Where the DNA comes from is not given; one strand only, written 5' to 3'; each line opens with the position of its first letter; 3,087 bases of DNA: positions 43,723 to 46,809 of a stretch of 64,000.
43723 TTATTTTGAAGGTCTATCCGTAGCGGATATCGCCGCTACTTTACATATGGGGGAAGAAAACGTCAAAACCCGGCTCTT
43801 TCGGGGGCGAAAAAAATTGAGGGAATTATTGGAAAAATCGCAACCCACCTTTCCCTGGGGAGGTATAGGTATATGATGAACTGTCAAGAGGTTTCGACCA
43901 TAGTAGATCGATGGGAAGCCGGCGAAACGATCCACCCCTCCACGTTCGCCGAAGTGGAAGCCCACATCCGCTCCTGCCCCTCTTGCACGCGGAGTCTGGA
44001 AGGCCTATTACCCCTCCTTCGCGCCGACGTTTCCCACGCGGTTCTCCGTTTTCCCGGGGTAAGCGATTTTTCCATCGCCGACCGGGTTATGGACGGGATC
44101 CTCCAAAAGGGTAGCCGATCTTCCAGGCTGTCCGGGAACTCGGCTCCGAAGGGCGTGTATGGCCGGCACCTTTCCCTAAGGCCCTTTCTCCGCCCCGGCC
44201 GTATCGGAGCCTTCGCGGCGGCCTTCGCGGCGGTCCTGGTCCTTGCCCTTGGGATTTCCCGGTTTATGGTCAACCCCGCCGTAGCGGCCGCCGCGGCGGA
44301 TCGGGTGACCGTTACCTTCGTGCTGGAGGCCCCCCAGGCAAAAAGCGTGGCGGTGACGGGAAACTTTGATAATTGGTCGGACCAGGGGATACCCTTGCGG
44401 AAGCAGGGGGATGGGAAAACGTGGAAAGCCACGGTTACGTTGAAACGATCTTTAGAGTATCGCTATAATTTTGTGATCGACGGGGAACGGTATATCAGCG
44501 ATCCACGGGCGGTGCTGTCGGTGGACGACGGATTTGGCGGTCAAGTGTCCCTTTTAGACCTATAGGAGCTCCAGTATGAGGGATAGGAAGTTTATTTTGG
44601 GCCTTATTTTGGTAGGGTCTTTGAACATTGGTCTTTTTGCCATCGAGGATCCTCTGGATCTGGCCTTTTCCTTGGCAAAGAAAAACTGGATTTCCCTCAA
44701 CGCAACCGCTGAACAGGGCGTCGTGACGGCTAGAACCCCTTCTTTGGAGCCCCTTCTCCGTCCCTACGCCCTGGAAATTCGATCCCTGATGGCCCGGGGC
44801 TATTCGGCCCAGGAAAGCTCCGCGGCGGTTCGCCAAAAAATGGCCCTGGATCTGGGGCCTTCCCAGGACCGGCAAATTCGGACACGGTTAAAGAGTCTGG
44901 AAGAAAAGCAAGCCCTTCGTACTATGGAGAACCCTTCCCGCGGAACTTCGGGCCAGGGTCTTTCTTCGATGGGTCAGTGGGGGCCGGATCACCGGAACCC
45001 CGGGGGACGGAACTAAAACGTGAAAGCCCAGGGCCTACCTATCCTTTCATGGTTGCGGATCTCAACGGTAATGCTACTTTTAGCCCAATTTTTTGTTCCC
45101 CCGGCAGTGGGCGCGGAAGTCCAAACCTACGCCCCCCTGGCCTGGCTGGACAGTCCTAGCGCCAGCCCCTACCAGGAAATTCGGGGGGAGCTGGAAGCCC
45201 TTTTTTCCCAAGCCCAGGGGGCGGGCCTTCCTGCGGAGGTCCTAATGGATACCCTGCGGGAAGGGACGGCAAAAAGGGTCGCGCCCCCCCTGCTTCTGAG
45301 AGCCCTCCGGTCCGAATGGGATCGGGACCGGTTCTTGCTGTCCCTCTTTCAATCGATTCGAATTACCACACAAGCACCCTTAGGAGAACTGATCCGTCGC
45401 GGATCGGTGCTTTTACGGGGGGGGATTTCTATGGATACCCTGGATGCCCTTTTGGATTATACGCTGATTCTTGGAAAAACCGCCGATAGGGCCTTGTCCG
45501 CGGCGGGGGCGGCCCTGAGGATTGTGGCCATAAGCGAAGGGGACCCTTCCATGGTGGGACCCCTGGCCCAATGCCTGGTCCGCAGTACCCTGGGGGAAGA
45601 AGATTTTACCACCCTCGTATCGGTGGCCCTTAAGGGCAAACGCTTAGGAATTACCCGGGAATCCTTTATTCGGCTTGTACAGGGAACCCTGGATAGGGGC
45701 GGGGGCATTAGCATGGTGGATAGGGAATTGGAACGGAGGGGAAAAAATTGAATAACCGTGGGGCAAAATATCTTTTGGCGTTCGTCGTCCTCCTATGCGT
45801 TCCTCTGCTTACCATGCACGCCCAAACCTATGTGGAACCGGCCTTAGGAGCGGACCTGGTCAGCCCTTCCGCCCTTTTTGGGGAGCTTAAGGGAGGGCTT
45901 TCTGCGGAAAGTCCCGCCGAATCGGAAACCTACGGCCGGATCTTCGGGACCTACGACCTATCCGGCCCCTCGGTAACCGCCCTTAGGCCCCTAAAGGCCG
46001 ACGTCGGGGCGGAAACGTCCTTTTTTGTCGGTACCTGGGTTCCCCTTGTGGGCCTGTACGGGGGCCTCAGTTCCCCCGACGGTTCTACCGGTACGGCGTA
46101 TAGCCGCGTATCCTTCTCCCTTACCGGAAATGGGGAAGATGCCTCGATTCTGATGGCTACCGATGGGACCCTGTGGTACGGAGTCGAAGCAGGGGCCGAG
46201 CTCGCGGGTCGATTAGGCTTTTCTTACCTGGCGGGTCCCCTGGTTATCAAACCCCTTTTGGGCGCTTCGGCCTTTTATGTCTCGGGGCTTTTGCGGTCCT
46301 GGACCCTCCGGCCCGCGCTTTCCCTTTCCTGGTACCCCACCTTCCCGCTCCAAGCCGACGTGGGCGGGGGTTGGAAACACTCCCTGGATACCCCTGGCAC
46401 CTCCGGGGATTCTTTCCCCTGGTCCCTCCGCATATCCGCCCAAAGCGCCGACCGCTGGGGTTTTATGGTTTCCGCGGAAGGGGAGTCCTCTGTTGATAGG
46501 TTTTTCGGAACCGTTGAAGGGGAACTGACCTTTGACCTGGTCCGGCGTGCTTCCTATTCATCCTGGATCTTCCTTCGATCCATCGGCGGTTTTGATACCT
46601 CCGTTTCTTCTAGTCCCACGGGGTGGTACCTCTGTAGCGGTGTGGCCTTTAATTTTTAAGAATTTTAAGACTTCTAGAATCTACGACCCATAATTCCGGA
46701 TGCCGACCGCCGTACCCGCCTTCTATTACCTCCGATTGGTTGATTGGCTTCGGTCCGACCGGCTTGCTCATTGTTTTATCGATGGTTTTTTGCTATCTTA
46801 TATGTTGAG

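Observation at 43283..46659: ECF sigma operon whose anti-sigma factor carries a CBM48-like carbohydrate-binding domain, followed by three secreted/outer-membrane proteins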

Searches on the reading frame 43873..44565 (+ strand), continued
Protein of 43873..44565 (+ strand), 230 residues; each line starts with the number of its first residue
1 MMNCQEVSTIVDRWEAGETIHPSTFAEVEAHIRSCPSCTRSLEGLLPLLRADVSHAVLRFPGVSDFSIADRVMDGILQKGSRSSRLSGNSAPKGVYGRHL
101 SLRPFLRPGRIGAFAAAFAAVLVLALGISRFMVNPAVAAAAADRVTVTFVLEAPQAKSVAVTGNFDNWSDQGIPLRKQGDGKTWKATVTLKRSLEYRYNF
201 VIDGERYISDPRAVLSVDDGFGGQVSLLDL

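Call 72: list_cluster_members(proteins=[window:43873-44562:+, window:45748-46656:+, P0010, P0166, P0172])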
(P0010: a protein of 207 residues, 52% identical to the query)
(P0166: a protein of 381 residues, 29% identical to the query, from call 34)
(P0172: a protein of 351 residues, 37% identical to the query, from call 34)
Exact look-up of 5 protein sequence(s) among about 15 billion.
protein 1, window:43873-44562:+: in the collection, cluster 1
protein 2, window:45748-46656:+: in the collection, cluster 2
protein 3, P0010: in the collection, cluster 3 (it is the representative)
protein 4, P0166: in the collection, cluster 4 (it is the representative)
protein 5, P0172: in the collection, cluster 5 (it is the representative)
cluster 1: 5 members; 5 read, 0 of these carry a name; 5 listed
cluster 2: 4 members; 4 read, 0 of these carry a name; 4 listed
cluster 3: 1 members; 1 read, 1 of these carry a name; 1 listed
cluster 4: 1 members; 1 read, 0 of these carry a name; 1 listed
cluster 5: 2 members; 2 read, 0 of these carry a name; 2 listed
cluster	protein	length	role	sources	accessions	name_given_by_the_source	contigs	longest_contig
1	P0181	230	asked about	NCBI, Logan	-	-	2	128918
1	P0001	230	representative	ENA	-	-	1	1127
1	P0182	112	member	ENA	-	-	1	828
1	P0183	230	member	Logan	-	-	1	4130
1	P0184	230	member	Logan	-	-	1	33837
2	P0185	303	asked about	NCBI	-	-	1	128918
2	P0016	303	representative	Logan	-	-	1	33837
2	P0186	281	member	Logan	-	-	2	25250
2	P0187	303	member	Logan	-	-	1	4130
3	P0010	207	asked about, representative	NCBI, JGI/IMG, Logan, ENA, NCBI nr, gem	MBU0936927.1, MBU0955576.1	MAG: isoamylase early set domain-containing protein [Spirochaetes bacterium] | isoamylase early set domain-containing protein [Spirochaetota bacterium]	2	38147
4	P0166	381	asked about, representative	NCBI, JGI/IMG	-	-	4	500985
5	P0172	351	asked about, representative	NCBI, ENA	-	-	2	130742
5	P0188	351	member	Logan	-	-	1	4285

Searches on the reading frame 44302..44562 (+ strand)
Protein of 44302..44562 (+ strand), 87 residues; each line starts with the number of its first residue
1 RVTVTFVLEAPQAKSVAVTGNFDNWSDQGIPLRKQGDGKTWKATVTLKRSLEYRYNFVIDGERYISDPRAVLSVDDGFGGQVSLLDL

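Call 26: search_solved_structures(query=window:44302-44562:+, max_evalue=1, show_alignments=5)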
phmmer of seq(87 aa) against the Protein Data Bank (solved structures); distinct sequences matched with E-value up to 1: 52.
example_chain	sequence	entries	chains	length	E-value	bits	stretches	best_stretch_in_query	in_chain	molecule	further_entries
4y0g_A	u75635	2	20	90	0.0021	21.4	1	11-70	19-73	5'-AMP-activated protein kinase subunit beta-2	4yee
2f15_A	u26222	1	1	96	0.0025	21.1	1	11-70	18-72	5'-AMP-activated protein kinase, beta-2 subunit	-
2lu3_A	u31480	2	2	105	0.0031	20.8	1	11-70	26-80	5'-AMP-activated protein kinase subunit beta-2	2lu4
5ot1_A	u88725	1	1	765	0.0086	19.4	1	12-67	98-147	Pullulanase type II, GH13 family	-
7jhg_B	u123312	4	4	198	0.012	18.9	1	12-70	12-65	5'-AMP-activated protein kinase subunit beta-2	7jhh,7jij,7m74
4rer_B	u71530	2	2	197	0.013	18.9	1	12-70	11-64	5'-AMP-activated protein kinase subunit beta-2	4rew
6b2e_B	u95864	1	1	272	0.019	18.3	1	11-70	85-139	5'-AMP-activated protein kinase subunit beta-2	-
3k1d_A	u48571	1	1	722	0.034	17.5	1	4-42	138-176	1,4-alpha-glucan-branching enzyme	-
4yef_A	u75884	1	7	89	0.079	16.3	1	13-70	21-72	5'-AMP-activated protein kinase subunit beta-1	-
5gr5_A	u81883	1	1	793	0.087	16.2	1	4-55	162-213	1,4-alpha-glucan branching enzyme GlgB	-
5gqw_A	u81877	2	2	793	0.089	16.2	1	4-55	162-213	1,4-alpha-glucan branching enzyme GlgB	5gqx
6joy_A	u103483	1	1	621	0.09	16.2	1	6-49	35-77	1,4-alpha-glucan branching enzyme GlgB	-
6klf_A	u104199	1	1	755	0.092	16.1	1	4-55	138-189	1,4-alpha-glucan branching enzyme GlgB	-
5gr2_A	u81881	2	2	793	0.093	16.1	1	4-55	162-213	1,4-alpha-glucan branching enzyme GlgB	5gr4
5gr3_A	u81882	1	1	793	0.093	16.1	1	4-55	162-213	1,4-alpha-glucan branching enzyme GlgB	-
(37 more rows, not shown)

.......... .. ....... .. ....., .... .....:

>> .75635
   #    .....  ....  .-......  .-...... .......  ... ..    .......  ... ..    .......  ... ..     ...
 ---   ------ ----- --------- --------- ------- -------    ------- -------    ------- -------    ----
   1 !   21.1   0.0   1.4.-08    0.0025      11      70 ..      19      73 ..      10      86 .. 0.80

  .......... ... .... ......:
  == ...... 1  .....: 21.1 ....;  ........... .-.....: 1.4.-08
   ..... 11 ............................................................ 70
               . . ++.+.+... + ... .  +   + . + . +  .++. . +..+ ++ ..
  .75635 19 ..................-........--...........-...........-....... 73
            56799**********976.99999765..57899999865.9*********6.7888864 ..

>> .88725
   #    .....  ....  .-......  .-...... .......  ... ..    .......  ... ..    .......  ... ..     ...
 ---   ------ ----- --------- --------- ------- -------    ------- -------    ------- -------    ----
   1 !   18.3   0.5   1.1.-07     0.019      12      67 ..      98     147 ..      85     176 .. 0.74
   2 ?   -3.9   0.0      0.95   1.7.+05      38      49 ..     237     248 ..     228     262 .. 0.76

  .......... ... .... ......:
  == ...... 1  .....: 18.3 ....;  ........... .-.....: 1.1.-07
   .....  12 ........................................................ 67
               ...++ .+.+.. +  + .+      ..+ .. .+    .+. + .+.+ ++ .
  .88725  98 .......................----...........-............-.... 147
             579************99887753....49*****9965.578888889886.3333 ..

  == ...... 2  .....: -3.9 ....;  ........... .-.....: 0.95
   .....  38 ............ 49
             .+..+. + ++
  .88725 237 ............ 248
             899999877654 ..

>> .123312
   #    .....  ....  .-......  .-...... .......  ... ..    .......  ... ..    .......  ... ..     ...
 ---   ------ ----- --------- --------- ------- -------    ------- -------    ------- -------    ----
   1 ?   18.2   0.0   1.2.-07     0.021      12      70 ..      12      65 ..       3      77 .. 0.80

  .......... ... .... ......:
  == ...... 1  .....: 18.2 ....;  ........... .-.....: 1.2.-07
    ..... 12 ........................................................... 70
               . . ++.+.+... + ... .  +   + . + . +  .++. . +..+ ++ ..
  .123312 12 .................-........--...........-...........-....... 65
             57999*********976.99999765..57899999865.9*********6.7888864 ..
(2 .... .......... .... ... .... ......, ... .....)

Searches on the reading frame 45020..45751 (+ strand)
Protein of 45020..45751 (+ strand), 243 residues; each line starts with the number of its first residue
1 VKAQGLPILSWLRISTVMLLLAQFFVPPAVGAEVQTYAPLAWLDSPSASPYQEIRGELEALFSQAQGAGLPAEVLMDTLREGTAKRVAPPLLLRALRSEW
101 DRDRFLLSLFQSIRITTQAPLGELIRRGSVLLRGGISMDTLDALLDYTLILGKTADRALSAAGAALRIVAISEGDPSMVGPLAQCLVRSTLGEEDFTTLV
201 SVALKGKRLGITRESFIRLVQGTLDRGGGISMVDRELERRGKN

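Call 3: search_protein_families(library=pfam, proteins=[window:45020-45751:+], max_evalue=1)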
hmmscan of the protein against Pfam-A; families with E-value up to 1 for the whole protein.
window:45020-45751:+ (243 aa): 1 family
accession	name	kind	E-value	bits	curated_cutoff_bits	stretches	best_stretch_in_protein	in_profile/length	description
PF10722.14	YbjN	-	0.15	12.7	22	1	122-159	87-124/126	Putative bacterial sensory transduction regulator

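Call 4: search_protein_families(library=ncbifam, proteins=[window:45020-45751:+], max_evalue=1)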
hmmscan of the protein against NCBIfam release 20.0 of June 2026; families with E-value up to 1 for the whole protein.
window:45020-45751:+ (243 aa): 0 families

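Call 29: search_protein_families(library=pfam, proteins=[window:45020-45751:+], max_evalue=1)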
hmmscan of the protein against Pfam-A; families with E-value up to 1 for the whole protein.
window:45020-45751:+ (243 aa): 1 family
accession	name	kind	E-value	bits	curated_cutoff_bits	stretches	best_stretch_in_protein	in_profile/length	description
PF10722.14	YbjN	-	0.15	12.7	22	1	122-159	87-124/126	Putative bacterial sensory transduction regulator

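Call 34: find_homologous_proteins(query=A2, max_evalue=0.001)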
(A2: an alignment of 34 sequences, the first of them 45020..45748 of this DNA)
Query A2 (34 sequences) (243 aa, profile of the alignment): 15 proteins with E <= 0.001 among 8000 candidates.
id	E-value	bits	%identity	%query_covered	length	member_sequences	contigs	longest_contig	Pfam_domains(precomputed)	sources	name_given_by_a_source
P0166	1.4e-39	154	29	12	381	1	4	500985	-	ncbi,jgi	-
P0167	3.0e-39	153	82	100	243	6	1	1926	-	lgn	-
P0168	4.0e-38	149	97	93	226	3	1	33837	-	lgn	-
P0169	1.3e-34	138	35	20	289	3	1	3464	-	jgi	-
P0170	1.0e-33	135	-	-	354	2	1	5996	-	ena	-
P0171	3.6e-33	133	36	9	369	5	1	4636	-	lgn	-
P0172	1.6e-31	128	37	8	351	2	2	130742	-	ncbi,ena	-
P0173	2.0e-31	127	37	8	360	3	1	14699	-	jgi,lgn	jgi:hypothetical protein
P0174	4.2e-28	116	50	11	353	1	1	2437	-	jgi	jgi:hypothetical protein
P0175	8.0e-28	116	41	7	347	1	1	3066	-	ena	-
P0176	8.2e-27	112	24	65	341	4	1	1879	-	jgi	jgi:hypothetical protein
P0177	5.6e-25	106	-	-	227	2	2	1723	-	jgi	-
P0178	3.9e-19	87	-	-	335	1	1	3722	-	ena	-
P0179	1.1e-10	60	92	44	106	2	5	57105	-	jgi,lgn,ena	jgi:hypothetical protein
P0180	2.4e-10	59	91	44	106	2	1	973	-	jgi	jgi:hypothetical protein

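Call 46: predict_structure(alignment_id=A3)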
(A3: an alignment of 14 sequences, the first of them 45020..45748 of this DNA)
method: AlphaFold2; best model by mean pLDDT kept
length: 243 residues; sequences in the alignment: 14
mean_pLDDT: 79.2   pTM: 0.67
mean pLDDT of the five models: 79.2, 76.7, 67.4, 67.1, 66.8
residues with pLDDT >= 90: 40; 70-90: 157; 50-70: 24; < 50: 22
segments of 3 or more residues with pLDDT < 50: 1-6, 21-36
pLDDT, mean of each block of 10 residues (from residue 1): 47 57 42 45 79 89 87 86 91 93 91 71 89 89 89 87 88 76 84 80 87 83 84 87 78
secondary structure, 60 per line:
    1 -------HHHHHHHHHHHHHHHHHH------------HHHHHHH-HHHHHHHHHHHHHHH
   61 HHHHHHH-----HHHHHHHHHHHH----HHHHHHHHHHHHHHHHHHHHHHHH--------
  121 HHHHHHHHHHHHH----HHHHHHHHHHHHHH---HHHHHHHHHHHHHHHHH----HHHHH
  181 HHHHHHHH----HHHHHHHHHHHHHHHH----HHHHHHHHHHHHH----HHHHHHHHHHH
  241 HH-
elements in order: H8-25 H38-44 H46-67 H73-84 H89-112 H121-133 H138-151 H155-171 H176-188 H193-208 H213-225 H230-242

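Call 75: fold_search(model_id=the predicted structure, library=pdb)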
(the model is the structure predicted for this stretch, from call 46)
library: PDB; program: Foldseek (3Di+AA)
matches with E <= 10: 112; with E <= 0.001: 0
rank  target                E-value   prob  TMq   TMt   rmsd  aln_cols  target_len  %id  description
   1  5cwc                  8.9e-02  0.91  0.29  0.33  12.4       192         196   16  Crystal structure of de novo designed helical repeat protein DHR5 (released 2015-12-16)
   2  8v2d_J                1.3e-01  0.99  0.43  0.35   6.1       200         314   16  Computational Designed Nanocage O43_129 (released 2024-03-13)
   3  9gvf                  2.7e-01  0.63  0.25  0.27  16.1       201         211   12  Crystal structure of a computationally designed protein (released 2025-10-08)
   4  7udn_B                3.6e-01  0.10  0.12  0.11  22.2       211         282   15  Crystal structure of designed helical repeat protein RPB_PLP1_R6 in alternative conformation 2 (released 2023-03-22)
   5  4yxx                  4.1e-01  0.47  0.24  0.27  15.7       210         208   14  Computationally designed left-handed alpha/alpha toroid with 6 repeats (released 2015-12-16)
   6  8tm9_B                7.1e-01  0.08  0.14  0.15  15.1       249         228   17  Computationally designed tunable C2 symmetric tandem repeat homodimer, D_3_633_8x bound to peptide (released 2024-12-11)
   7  8etq                  8.6e-01  0.08  0.15  0.14  24.3       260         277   14  Designed pentafoil knot protein folded into a trefoil knot (released 2023-10-25)
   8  5h7a_L                9.8e-01  0.14  0.17  0.22  17.0       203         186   11  Crystal structure of a repeat protein with four Protein A repeat module (released 2017-06-28)
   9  8ugc_A                1.1e+00  0.08  0.12  0.08  18.7       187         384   13  FD15: Flat repeat helix-turn-helix-turn protein (released 2023-12-27)
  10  5h7a_B                1.2e+00  0.18  0.22  0.26  17.5       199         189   10  Crystal structure of a repeat protein with four Protein A repeat module (released 2017-06-28)
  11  5h7a_E                1.2e+00  0.12  0.17  0.20  17.2       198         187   12  Crystal structure of a repeat protein with four Protein A repeat module (released 2017-06-28)
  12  7udm_A                1.6e+00  0.03  0.10  0.10  22.6       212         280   15  Crystal structure of designed helical repeat protein RPB_PLP1_R6 in alternative conformation 1 (with peptide) (released 2023-03-22)
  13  9y59_F                2.1e+00  0.10  0.17  0.22  13.6       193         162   19  Crystal structure of CSD20f3B, a designed switching binder to CSD20f3A (released 2025-09-17)
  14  3fal_B                2.1e+00  0.08  0.17  0.17  16.0       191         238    7  humanRXR alpha & mouse LXR alpha complexed with Retenoic acid and GSK2186 (released 2009-04-14)
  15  4ost_B                2.2e+00  0.15  0.28  0.17  11.2       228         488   13  Crystal structure of the S505C mutant of TAL effector dHax3 (released 2014-05-28)
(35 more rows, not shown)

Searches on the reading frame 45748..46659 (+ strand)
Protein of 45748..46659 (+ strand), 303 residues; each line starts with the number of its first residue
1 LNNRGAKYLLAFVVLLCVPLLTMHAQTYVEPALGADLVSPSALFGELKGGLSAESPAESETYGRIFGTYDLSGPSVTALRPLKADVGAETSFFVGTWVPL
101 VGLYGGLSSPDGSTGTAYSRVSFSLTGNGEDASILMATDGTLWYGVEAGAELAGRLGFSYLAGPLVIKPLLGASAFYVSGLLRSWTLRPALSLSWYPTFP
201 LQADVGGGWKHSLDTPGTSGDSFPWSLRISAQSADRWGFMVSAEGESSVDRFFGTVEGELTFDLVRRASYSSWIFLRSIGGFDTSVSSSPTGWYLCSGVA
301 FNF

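Call 3: search_protein_families(library=pfam, proteins=[window:45748-46659:+], max_evalue=1)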
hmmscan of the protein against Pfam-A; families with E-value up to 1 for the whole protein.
window:45748-46659:+ (303 aa): 0 families

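Call 4: search_protein_families(library=ncbifam, proteins=[window:45748-46659:+], max_evalue=1)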
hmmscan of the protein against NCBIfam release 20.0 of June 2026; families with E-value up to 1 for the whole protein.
window:45748-46659:+ (303 aa): 0 families

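Call 16: find_homologous_proteins(query=window:45748-46659:+, max_evalue=0.001)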
Query window:45748-46659:+ (303 aa): 4 proteins with E <= 0.001 among 6072 candidates.
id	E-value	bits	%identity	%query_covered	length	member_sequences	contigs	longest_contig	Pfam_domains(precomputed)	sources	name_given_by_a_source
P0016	9.5e-186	634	95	100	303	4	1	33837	-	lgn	-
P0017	3.8e-152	524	76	100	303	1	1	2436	-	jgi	jgi:hypothetical protein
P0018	5.2e-152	523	78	100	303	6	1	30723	-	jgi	-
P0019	7.0e-143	493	73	100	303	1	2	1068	-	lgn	-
